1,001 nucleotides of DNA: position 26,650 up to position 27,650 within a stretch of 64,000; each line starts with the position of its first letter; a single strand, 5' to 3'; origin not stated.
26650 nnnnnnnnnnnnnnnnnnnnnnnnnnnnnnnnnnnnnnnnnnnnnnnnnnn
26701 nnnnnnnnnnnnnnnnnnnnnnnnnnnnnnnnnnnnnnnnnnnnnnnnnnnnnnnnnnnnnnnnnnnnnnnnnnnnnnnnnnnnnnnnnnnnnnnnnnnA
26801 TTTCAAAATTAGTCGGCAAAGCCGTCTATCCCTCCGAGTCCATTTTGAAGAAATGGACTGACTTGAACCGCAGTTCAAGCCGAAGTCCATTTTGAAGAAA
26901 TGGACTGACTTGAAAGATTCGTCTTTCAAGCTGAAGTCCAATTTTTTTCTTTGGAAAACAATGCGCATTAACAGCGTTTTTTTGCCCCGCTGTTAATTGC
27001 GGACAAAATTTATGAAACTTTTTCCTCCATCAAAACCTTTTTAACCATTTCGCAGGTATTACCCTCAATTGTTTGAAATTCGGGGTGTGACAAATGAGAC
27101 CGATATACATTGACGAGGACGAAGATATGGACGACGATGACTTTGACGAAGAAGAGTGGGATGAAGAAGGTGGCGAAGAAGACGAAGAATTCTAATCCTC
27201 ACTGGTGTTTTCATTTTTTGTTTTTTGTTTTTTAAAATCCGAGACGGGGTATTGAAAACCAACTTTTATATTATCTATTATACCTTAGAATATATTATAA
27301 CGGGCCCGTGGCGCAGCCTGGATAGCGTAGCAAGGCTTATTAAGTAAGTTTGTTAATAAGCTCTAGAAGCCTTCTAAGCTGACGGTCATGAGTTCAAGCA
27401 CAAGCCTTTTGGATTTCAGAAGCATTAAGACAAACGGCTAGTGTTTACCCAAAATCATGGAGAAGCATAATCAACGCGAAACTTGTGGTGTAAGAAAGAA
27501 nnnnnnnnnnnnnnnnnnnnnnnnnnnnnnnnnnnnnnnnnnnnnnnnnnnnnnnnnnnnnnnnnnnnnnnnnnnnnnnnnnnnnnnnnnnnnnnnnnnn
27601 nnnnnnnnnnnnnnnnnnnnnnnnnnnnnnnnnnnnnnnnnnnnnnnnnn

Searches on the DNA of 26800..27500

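Call 80: search_rna_families(source=window, start=26800, end=27500, threshold=evalue, max_evalue=1)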
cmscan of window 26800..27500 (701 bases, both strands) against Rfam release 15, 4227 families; matches with E-value up to 1: 2.
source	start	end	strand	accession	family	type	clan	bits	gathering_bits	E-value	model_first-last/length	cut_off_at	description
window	27263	27290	+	RF01353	CRISPR-DR44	Gene; CRISPR;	-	21.4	35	0.93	1-28/28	no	CRISPR RNA direct repeat element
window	26833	26909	-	RF00248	mir-148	Gene; miRNA;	-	21.1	53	0.098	1-74/74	no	mir-148/mir-152 microRNA precursor family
